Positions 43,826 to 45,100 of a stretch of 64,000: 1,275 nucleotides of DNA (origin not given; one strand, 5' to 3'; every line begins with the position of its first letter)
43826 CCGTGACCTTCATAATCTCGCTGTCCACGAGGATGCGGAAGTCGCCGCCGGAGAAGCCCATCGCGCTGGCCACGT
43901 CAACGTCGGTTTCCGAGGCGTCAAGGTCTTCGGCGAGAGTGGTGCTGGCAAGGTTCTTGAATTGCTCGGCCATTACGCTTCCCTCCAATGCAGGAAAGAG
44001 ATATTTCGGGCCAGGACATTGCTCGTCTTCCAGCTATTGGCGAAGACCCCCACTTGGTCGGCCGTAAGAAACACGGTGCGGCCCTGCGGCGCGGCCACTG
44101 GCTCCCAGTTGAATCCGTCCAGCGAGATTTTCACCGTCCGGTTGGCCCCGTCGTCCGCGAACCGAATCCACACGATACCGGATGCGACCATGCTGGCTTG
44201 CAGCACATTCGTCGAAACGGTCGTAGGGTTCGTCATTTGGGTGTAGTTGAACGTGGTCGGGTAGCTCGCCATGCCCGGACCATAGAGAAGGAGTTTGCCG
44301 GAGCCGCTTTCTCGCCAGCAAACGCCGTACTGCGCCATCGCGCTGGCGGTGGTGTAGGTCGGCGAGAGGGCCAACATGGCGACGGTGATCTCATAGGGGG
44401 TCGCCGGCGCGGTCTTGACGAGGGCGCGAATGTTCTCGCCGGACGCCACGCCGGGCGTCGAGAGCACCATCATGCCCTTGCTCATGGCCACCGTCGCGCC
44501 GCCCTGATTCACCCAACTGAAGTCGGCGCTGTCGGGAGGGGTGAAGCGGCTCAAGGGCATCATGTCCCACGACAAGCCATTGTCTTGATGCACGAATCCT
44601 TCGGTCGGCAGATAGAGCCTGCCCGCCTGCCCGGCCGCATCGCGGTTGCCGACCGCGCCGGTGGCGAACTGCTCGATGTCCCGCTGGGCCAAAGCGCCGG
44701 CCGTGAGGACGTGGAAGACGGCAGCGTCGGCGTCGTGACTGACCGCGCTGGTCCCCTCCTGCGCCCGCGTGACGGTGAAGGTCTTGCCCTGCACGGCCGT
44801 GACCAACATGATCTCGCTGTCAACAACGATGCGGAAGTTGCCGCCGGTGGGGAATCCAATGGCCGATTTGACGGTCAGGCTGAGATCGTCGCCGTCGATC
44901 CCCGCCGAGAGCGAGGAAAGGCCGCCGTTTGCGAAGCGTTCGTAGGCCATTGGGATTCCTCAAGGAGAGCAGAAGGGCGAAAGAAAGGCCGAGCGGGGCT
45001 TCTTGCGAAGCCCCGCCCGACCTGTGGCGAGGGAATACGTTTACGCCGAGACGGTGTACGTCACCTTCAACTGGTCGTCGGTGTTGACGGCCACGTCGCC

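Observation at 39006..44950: Six tandem paralogous ~330-aa fibre-like genes arranged as a duplicated A-B-C triplet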

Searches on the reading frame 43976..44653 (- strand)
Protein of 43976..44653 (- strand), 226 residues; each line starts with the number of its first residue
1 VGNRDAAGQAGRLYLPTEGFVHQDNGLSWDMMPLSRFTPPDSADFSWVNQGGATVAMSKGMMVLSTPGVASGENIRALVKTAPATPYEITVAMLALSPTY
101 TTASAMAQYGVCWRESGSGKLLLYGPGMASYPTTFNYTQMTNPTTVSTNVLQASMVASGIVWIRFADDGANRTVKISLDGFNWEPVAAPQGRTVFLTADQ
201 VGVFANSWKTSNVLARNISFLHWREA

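Call 85: search_protein_representatives(alignment_id=A6)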
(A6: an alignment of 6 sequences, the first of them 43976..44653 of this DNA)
Query: 6 sequences, 230 profile positions. Proteins with E-value up to 0.001 (for the whole library): 8574; up to 1e-10: 5092; up to 1e-30: 1110. The best 150 are listed.
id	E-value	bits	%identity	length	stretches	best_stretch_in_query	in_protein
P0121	4.4e-84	297.8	-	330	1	1-229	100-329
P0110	2.9e-77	275.5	-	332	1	1-230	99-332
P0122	3.7e-70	252.3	-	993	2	2-225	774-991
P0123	7.5e-66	238.2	-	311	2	1-229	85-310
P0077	9.2e-66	237.9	-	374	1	1-229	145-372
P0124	4.4e-65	235.7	-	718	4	2-227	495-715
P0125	7.5e-59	215.3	-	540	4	2-227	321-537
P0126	7.7e-58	212.0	-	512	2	1-230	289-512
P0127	4.1e-56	206.3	-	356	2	2-230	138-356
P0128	6.2e-56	205.7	-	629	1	1-230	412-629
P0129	1.0e-55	205.0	-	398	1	2-229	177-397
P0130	1.1e-55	204.9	-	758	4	2-227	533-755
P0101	1.4e-55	204.6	-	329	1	2-230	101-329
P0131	5.0e-55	202.8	-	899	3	46-211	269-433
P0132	1.3e-54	201.4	-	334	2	2-230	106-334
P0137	6.3e-53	195.9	-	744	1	1-230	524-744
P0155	1.9e-51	191.0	-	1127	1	1-230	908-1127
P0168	2.3e-50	187.5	-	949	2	1-230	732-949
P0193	6.6e-49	182.7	-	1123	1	1-230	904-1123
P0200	1.1e-48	182.1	-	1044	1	3-230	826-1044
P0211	5.0e-48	179.9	-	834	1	1-230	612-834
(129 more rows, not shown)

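Call 86: search_protein_families(library=pfam, proteins=[P0122, P0124, P0128, P0137, P0155, P0168, P0193, P0200, P0211, P0131], max_evalue=0.001)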
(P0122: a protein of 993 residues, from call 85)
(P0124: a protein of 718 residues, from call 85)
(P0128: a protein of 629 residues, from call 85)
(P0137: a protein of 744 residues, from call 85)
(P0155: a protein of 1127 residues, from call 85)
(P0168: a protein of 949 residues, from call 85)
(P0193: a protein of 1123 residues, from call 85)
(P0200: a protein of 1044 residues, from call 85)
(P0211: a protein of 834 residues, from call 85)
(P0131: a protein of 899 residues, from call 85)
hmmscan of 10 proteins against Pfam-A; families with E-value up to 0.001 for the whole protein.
P0122 (993 aa): 3 families
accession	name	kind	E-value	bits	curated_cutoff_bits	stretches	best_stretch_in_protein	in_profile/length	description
PF00754.31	F5_F8_type_C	-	1.5e-18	67.6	28.2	1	196-304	4-114/127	F5/8 type C domain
PF22633.2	F5_F8_type_C_2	-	1.3e-10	42.2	27.8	1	207-282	1-74/91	NedA-like, galactose-binding domain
PF07081.18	DUF1349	-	1.3e-06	28.6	32.4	0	573-732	19-163/179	Protein of unknown function (DUF1349)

P0124 (718 aa): 0 families

P0128 (629 aa): 0 families

P0137 (744 aa): 2 families
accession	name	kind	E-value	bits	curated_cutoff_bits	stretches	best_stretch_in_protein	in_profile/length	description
PF22633.2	F5_F8_type_C_2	-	3.6e-12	47.2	27.8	1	296-384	4-91/91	NedA-like, galactose-binding domain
PF00754.31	F5_F8_type_C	-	2e-11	44.6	28.2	1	290-395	13-122/127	F5/8 type C domain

P0155 (1127 aa): 0 families

P0168 (949 aa): 1 family
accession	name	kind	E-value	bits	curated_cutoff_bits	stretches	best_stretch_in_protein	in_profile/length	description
PF25692.1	Phage_depo_C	-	4.9e-08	33.8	25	1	537-614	8-89/90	Phage depolymerase C-terminal beta sandwich domain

P0193 (1123 aa): 1 family
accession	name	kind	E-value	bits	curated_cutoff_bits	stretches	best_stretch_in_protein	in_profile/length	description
PF00754.31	F5_F8_type_C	-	7.3e-08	33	28.2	1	530-629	2-109/127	F5/8 type C domain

P0200 (1044 aa): 0 families

P0211 (834 aa): 0 families

P0131 (899 aa): 2 families
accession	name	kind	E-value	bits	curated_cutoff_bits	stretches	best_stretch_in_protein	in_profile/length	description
PF17851.8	GH43_C2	-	9.5e-06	25.9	22.7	0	259-414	2-159/203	Beta xylosidase C-terminal Concanavalin A-like domain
PF07081.18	DUF1349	-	1.5e-05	25.2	32.4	0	614-666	116-161/179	Protein of unknown function (DUF1349)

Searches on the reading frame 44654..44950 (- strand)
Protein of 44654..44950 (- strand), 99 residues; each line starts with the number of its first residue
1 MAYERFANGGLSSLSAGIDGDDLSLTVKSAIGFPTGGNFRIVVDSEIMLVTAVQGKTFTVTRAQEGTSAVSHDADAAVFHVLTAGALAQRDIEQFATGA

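Call 67: predict_structure(alignment_id=A5)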
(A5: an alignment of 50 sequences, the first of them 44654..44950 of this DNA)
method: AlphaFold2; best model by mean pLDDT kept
length: 99 residues; sequences in the alignment: 50
mean_pLDDT: 87.5   pTM: 0.78
mean pLDDT of the five models: 87.5, 87.5, 86.3, 85.7, 81.6
residues with pLDDT >= 90: 59; 70-90: 29; 50-70: 11; < 50: 0
segments of 3 or more residues with pLDDT < 50: none
pLDDT, mean of each block of 10 residues (from residue 1): 61 92 95 89 94 96 94 94 86 73
secondary structure, 60 per line:
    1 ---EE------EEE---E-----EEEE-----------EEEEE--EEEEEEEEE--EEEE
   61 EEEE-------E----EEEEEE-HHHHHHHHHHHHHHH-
elements in order: E12-14 E24-27 E39-43 E46-54 E57-64 E77-82 H84-98
